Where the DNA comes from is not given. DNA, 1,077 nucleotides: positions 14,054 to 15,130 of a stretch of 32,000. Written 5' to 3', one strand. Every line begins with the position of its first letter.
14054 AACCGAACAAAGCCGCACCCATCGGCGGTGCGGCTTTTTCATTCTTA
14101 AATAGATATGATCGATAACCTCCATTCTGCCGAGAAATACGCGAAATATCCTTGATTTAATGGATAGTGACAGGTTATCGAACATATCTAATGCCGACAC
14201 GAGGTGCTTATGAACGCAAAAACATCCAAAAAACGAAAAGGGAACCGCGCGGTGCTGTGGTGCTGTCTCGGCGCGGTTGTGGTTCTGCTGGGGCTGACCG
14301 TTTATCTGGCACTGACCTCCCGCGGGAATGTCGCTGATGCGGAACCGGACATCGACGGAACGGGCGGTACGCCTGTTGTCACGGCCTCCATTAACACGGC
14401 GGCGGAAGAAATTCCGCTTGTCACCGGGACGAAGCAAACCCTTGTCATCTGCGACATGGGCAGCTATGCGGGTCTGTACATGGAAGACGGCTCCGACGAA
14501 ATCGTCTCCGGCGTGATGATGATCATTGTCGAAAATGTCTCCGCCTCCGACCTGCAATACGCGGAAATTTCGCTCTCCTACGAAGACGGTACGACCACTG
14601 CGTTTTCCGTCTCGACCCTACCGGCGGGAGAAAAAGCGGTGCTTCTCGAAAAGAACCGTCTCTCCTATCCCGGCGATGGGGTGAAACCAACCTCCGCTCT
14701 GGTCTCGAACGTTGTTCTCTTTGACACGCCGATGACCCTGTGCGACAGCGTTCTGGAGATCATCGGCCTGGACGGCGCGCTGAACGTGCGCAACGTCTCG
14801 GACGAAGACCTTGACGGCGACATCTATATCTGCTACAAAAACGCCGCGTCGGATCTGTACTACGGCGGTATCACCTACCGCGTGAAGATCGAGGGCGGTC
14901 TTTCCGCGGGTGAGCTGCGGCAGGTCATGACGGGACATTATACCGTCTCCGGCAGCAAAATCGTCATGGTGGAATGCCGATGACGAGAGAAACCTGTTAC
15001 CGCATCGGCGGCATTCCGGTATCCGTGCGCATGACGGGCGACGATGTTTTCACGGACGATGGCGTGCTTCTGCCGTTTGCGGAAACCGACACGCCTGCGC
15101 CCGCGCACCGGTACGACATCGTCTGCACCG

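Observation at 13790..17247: Candidate uncharacterised RiPP-type system: 4-Cys peptide, bitopic membrane protein, HPr-kinase-like protein, rSAM/SPASM enzyme and PqqD RRE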

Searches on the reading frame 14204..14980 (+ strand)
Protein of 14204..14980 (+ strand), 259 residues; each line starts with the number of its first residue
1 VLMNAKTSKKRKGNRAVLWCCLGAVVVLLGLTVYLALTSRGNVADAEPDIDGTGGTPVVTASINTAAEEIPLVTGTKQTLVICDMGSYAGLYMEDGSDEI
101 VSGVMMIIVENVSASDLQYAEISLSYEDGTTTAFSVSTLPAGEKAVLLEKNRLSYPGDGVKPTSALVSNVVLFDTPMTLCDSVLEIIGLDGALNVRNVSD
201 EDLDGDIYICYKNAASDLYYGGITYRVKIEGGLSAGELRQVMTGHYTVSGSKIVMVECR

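Call 4: search_protein_families(library=ncbifam, proteins=[window:14204-14980:+], max_evalue=0.1)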
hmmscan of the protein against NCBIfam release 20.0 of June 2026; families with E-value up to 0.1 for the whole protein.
window:14204-14980:+ (259 aa): 0 families

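Call 5: search_protein_families(library=pfam, proteins=[window:14204-14980:+], max_evalue=0.1)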
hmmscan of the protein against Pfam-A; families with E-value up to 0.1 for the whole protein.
window:14204-14980:+ (259 aa): 1 family
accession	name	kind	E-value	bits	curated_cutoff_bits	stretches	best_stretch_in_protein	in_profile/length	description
PF05739.25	SNARE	-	0.091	13.2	26.8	0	6-31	26-51/53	SNARE domain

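Call 30: find_homologous_proteins(query=window:14204-14980:+, max_evalue=0.001)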
Query window:14204-14980:+ (259 aa): 364 proteins with E <= 0.001 among 1380 candidates; the best 120 are listed.
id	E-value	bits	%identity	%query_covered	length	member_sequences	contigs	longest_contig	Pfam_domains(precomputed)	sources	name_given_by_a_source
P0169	2.5e-153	527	96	99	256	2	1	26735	-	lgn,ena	-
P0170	3.9e-66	241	50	97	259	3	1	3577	-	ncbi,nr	ncbi:MAG: hypothetical protein J6S76_03485 [Clostridia bacterium]|nr:hypothetical protein [Clostridi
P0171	7.5e-66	240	59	77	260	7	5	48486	-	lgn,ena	-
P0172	1.4e-64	236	50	97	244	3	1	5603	-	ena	-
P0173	6.3e-61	224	48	97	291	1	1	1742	-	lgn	-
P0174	2.3e-60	222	60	69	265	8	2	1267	-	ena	-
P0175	3.1e-60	222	51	81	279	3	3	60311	-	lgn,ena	-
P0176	3.4e-60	222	53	78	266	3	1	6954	-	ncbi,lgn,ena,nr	ncbi:MAG: hypothetical protein J6C37_07205 [Roseburia sp.]|nr:hypothetical protein [Roseburia sp.]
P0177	1.5e-59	220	46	98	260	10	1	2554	-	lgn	-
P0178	3.0e-59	219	49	84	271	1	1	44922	-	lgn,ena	-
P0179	5.5e-59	218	46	97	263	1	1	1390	-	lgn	-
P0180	6.1e-59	218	59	68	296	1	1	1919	-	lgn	-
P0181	8.5e-59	217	45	97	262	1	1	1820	-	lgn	-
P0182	1.1e-58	217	45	98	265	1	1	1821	-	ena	-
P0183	1.3e-58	217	57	68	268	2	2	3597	-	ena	-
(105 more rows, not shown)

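Call 43: predict_structure(alignment_id=A3)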
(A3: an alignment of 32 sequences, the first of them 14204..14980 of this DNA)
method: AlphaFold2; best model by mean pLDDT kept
length: 259 residues; sequences in the alignment: 32
mean_pLDDT: 84.5   pTM: 0.68
mean pLDDT of the five models: 84.5, 84.4, 84.3, 84.2, 84.2
residues with pLDDT >= 90: 173; 70-90: 34; 50-70: 25; < 50: 27
segments of 3 or more residues with pLDDT < 50: 1-4, 49-51, 54-67, 73-76
pLDDT, mean of each block of 10 residues (from residue 1): 49 73 93 85 52 43 47 62 94 86 95 95 96 96 96 92 93 95 96 97 97 89 91 98 91 95
secondary structure, 60 per line:
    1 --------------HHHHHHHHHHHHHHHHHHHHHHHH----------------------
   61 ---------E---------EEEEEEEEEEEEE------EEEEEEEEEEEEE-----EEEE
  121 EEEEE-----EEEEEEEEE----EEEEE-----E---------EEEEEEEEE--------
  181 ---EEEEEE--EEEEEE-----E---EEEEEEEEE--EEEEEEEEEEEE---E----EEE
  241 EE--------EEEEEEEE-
elements in order: H15-38 E80-92 E99-111 E117-125 E131-139 E144-148 E164-172 E184-189 E192-197 E207-215 E218-229 E238-242 E251-258

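Call 47: fold_search(model_id=the predicted structure, library=pdb)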
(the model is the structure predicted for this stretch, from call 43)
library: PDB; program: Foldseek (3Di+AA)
matches with E <= 10: 1019; with E <= 0.001: 0
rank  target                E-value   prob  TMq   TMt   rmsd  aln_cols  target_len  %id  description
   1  8oxv_A                1.3e-03  0.89  0.19  0.08  19.1       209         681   13  Transglutaminase 3 zymogen in complex with DH patient-derived Fab DH63-B02 (released 2023-10-18)
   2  8cmt_A                1.6e-03  0.72  0.17  0.08  20.3       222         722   11  Structure of the plasma coagulation Factor XIII A2B2 heterotetrameric complex. (released 2024-09-11)
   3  1ex0_A                1.9e-03  0.63  0.17  0.08  20.4       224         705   13  HUMAN FACTOR XIII, MUTANT W279F ZYMOGEN (released 2003-12-23)
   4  8oxw_A                2.5e-03  0.87  0.19  0.09  18.1       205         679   13  Transglutaminase 3 in complex with DH patient-derived Fab DH63-B02 (released 2023-10-18)
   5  5n9b                  2.5e-03  0.75  0.19  0.20  19.6       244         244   11  Crystal Structure of unliganded human IL-17RA (released 2018-06-13)
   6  6a8p_B                2.6e-03  0.77  0.17  0.08  18.7       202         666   10  Transglutaminase 2 mutant G224V in complex with GTP (released 2018-09-26)
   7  6a8p_C                2.6e-03  0.72  0.17  0.08  18.5       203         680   11  Transglutaminase 2 mutant G224V in complex with GTP (released 2018-09-26)
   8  1ex0_B                2.9e-03  0.51  0.16  0.07  20.0       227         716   11  HUMAN FACTOR XIII, MUTANT W279F ZYMOGEN (released 2003-12-23)
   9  1f13_B                3.4e-03  0.60  0.17  0.07  20.0       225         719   12  RECOMBINANT HUMAN CELLULAR COAGULATION FACTOR XIII (released 1998-08-12)
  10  3wov                  3.8e-03  0.51  0.18  0.11  17.9       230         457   10  Crystal structure of the C-terminal globular domain of oligosaccharyltransferase (PaAglB-L, Q9V250_PYRAB, PAB2202) from  (released 2014-01-22)
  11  1l9m_B                4.2e-03  0.80  0.19  0.09  19.1       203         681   15  Three-dimensional structure of the human transglutaminase 3 enzyme: binding of calcium ions change structure for activ (released 2002-05-29)
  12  6kzb_C                5.5e-03  0.63  0.17  0.09  18.9       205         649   10  Transglutaminase2 complexed with calcium (released 2020-12-09)
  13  6a8p_A                5.5e-03  0.60  0.17  0.08  18.7       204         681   10  Transglutaminase 2 mutant G224V in complex with GTP (released 2018-09-26)
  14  1evu_B                6.1e-03  0.35  0.15  0.07  19.7       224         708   11  HUMAN FACTOR XIII WITH CALCIUM BOUND IN THE ION SITE (released 2000-05-10)
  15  3jvf_C                7.9e-03  0.69  0.19  0.18  21.2       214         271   10  Crystal structure of an Interleukin-17 receptor complex (released 2009-10-20)
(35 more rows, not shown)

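Call 81: search_protein_families(library=padloc, proteins=[window:14204-14980:+], max_evalue=0.01)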
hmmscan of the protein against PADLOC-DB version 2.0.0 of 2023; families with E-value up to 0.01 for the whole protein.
window:14204-14980:+ (259 aa): 0 families
